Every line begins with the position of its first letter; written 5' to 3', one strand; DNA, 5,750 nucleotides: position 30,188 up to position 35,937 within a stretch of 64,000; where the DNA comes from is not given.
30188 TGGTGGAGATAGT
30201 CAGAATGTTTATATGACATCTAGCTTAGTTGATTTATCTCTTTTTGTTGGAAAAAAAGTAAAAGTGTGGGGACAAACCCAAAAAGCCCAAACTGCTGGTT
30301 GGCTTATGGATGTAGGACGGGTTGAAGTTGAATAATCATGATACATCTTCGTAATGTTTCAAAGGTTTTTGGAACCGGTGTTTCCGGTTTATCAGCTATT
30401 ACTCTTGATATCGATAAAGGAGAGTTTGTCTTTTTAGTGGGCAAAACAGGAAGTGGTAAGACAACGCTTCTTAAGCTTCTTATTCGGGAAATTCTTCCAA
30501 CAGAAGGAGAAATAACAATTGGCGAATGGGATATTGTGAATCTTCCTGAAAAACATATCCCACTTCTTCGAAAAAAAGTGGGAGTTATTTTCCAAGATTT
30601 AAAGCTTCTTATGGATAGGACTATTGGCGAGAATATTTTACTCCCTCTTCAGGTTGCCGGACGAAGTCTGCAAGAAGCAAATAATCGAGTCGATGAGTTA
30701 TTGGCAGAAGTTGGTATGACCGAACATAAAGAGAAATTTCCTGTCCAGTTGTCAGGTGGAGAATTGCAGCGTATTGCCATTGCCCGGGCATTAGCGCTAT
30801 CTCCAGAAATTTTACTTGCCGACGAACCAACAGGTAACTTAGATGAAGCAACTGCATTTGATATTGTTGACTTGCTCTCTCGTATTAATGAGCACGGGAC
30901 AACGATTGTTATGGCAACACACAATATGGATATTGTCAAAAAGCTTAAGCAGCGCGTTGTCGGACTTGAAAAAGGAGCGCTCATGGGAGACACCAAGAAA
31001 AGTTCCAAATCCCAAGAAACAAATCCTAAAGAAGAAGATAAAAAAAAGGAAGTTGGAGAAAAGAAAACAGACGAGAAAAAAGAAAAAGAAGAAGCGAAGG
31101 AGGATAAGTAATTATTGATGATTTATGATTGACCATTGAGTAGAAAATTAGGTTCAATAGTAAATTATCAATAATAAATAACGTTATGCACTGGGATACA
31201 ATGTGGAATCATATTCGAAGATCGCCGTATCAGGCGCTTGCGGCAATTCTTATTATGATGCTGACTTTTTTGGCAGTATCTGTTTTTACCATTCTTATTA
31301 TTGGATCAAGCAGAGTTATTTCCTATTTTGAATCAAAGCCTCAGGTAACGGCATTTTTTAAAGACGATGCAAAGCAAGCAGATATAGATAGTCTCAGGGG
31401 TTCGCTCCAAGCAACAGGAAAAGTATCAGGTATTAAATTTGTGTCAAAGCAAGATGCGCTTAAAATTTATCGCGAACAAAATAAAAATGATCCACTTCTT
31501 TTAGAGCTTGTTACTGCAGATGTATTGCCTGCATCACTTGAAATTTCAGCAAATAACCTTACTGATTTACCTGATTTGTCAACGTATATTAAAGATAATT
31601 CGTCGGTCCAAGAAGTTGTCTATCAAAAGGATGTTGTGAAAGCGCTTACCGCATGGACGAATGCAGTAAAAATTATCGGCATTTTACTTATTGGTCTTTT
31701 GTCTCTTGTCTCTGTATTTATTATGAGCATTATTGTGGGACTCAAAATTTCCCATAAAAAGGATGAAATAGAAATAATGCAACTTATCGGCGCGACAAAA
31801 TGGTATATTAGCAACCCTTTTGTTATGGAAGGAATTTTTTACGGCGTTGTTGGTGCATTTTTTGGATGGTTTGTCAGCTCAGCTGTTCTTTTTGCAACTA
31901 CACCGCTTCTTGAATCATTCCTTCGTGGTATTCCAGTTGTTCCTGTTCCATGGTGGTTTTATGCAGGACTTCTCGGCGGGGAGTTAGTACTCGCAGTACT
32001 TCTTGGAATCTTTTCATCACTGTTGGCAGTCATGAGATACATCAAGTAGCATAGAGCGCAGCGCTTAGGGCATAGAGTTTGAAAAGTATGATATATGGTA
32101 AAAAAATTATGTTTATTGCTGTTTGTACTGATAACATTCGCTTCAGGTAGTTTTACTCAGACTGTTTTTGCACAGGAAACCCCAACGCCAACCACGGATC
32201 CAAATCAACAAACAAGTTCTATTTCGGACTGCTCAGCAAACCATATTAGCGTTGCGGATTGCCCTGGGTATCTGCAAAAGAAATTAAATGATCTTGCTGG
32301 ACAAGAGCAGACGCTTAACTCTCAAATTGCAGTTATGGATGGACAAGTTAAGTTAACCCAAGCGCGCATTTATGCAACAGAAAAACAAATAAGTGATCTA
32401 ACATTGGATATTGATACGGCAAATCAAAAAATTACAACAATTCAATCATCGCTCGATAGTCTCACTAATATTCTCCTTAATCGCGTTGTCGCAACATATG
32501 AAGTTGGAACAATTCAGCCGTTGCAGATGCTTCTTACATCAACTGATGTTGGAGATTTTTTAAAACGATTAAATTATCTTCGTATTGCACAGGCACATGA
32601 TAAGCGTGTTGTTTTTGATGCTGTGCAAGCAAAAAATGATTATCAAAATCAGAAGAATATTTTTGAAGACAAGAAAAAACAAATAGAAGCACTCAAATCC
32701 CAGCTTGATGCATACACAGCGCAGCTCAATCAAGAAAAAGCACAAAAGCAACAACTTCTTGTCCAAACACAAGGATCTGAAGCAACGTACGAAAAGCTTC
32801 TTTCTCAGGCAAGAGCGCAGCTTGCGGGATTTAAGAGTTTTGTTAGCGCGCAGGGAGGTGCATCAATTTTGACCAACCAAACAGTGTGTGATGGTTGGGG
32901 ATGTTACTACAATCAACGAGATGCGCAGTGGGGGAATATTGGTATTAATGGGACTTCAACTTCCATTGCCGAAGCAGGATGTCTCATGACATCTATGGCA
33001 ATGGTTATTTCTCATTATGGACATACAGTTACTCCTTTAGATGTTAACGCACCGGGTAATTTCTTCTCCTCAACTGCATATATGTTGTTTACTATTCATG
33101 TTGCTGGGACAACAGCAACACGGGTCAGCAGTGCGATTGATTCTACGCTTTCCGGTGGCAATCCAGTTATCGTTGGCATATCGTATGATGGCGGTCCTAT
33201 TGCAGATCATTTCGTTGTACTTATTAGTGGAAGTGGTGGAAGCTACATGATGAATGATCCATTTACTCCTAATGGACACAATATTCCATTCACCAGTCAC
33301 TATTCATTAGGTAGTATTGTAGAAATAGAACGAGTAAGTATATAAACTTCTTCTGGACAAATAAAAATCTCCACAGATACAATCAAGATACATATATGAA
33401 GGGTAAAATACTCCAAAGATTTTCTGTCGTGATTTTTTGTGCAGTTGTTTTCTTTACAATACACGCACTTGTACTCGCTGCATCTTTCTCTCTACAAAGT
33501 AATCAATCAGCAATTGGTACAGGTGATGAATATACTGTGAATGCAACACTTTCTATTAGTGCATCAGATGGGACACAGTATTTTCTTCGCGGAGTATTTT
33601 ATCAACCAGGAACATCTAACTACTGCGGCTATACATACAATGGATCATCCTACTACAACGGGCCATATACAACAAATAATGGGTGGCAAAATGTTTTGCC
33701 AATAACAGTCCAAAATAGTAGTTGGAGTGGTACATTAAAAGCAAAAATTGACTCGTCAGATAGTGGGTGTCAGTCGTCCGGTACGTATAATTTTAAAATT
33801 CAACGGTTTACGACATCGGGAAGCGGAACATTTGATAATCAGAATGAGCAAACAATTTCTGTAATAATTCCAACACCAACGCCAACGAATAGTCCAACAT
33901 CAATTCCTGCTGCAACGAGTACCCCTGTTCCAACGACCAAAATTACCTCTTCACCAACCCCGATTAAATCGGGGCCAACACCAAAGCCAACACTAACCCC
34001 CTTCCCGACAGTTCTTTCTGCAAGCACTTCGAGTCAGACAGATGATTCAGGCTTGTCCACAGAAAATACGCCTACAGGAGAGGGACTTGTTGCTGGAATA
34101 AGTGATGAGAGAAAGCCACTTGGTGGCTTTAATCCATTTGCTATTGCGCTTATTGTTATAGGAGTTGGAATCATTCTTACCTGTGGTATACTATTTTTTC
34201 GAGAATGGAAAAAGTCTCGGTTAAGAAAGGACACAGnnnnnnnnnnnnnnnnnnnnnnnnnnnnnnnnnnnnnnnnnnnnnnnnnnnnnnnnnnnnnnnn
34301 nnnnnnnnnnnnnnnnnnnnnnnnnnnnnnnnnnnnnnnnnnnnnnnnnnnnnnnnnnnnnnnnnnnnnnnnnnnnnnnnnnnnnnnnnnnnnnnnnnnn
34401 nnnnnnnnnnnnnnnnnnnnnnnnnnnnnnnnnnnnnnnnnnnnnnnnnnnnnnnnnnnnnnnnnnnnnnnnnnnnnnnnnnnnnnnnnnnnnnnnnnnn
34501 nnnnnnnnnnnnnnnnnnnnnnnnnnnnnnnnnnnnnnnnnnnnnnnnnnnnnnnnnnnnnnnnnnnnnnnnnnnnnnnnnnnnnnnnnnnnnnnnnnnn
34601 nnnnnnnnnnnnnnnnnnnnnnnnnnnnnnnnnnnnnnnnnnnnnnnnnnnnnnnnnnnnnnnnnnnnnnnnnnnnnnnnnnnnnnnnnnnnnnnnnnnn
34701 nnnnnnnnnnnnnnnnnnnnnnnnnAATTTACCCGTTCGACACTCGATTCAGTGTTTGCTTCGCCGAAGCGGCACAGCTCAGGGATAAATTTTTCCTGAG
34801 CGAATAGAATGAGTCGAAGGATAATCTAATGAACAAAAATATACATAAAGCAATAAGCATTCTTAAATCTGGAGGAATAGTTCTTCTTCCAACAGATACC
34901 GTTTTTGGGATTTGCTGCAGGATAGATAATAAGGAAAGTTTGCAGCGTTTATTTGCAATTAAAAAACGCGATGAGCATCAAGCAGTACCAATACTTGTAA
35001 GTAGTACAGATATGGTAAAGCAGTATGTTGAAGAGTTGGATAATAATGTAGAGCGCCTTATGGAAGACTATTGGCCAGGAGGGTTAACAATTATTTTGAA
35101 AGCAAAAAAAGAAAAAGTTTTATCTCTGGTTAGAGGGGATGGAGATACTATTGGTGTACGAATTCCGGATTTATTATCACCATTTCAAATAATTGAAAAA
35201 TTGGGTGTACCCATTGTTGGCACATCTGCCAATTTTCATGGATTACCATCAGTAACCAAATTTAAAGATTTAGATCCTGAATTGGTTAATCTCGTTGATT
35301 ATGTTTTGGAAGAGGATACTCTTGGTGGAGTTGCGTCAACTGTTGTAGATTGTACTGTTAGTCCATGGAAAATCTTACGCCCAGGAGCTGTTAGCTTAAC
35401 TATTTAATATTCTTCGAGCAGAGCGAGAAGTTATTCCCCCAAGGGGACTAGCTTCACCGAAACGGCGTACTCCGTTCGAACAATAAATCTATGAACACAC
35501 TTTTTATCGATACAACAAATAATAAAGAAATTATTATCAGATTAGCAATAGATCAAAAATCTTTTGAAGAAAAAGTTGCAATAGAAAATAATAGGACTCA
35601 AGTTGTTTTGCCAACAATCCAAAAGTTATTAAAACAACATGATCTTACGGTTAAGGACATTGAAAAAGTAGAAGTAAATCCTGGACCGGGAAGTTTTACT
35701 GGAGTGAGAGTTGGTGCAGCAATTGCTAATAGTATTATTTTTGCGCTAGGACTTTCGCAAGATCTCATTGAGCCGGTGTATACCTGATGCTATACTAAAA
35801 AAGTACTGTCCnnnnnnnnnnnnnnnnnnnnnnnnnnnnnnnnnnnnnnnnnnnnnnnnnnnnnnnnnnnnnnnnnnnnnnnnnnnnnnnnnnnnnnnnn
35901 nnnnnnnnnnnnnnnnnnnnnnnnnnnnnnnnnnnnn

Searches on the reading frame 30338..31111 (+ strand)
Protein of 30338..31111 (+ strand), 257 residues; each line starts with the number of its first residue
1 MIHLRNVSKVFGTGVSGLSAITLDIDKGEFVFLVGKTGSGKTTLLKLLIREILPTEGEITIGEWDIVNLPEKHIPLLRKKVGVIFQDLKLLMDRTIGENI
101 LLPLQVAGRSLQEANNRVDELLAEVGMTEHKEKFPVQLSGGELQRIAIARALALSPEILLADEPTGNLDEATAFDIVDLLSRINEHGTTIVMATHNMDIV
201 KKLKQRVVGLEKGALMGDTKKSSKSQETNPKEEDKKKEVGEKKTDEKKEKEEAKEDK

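Call 32: search_protein_families(library=pfam, proteins=[window:30338-31111:+], max_evalue=0.001)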
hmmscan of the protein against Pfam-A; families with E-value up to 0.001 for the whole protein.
window:30338-31111:+ (257 aa): 7 families
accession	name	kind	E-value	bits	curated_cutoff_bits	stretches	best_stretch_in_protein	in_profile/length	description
PF00005.33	ABC_tran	-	7.3e-35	121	25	1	19-165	2-136/137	ABC transporter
PF13304.12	AAA_21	-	4e-06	27.5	27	0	137-198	237-301/304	AAA domain, putative AbiEii toxin, Type IV TA system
PF02463.25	SMC_N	-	7.5e-05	22.7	40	0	115-210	120-211/220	RecF/RecN/SMC N terminal domain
PF13175.12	AAA_15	-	8.9e-05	22.7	32.1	1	18-255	14-178/374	AAA ATPase domain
PF20720.3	nSTAND3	-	0.00036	20.7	27.2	0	26-56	15-45/155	Novel STAND NTPase 3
PF13191.12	AAA_16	-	0.00057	20.9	32.6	1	28-91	24-85/167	AAA ATPase domain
PF13401.12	AAA_22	-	0.00077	20.2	27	0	28-80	5-33/130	AAA domain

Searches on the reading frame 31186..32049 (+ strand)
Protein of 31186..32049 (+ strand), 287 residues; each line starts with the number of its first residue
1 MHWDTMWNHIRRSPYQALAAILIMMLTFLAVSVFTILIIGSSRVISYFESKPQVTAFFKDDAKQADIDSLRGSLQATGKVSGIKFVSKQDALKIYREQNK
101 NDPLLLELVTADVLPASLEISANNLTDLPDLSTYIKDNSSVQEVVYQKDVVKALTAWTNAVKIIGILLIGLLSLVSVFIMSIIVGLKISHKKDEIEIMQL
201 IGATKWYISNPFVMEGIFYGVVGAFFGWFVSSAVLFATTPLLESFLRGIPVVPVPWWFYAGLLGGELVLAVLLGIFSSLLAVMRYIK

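Call 5: search_protein_families(library=pfam, proteins=[window:31186-32049:+], max_evalue=0.01)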
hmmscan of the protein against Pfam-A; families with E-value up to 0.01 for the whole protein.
window:31186-32049:+ (287 aa): 2 families
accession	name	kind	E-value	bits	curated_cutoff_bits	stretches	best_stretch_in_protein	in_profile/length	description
PF18075.7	FtsX_ECD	-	1.5e-17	64.4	23.5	1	53-144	2-96/96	FtsX extracellular domain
PF02687.27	FtsX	-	2.7e-13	50.5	25.5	1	167-281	2-115/120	FtsX-like permease C-terminal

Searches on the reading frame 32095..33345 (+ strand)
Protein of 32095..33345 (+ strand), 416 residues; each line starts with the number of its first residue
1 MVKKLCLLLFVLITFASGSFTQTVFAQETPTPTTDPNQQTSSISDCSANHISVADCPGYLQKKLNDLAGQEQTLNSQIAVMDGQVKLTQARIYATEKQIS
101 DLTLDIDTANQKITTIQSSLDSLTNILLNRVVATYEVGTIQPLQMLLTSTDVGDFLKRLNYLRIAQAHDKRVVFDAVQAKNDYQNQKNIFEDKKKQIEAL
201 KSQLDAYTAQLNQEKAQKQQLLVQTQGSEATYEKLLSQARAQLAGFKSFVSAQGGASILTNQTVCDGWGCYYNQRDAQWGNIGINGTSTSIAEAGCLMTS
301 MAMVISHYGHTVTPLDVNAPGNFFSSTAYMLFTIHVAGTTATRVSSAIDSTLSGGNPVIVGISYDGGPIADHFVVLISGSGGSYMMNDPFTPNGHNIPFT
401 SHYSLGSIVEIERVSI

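Call 5: search_protein_families(library=pfam, proteins=[window:32095-33345:+], max_evalue=0.01)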
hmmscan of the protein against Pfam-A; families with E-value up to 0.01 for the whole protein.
window:32095-33345:+ (416 aa): 5 families
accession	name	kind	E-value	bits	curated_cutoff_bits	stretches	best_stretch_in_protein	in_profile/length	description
PF13529.12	Peptidase_C39_2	-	4.4e-07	31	24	1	271-389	5-142/143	Peptidase_C39 like family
PF24568.1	CC_PcsB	-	0.00084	19.6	27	1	114-178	2-67/75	Peptidoglycan hydrolase PcsB, coiled-coil domain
PF00038.26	Filament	-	0.0019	18.3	40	0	181-244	203-266/313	Intermediate filament protein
PF24555.1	CC4_CEP85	-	0.0048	17.7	27.3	0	179-235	7-63/85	Centrosomal protein of 85 kDa-like, CC4 coiled-coil domain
PF11932.13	DUF3450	-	0.0055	16.5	32.6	0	60-129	35-104/241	Protein of unknown function (DUF3450)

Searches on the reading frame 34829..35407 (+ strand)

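Call 5: search_protein_families(library=pfam, proteins=[window:34829-35407:+], max_evalue=0.01)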
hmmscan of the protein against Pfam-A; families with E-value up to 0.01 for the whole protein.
window:34829-35407:+ (192 aa): 2 families
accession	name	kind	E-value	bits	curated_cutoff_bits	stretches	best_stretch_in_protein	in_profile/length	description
PF01300.24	Sua5_yciO_yrdC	-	3.3e-53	180.2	25.1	1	11-186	2-178/178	Telomere recombination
PF20857.2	Pgp3_helical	-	0.00087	19.4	27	0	163-177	16-30/39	Immunodominant antigen Pgp3, helical domain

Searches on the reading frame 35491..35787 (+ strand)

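Call 5: search_protein_families(library=pfam, proteins=[window:35491-35787:+], max_evalue=0.01)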
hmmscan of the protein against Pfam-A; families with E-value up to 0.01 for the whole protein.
window:35491-35787:+ (98 aa): 1 family
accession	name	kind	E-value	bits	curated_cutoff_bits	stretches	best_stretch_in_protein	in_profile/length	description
PF00814.31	TsaD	-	2.6e-11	44.2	24.8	1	36-88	30-82/264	tRNA N6-adenosine threonylcarbamoyltransferase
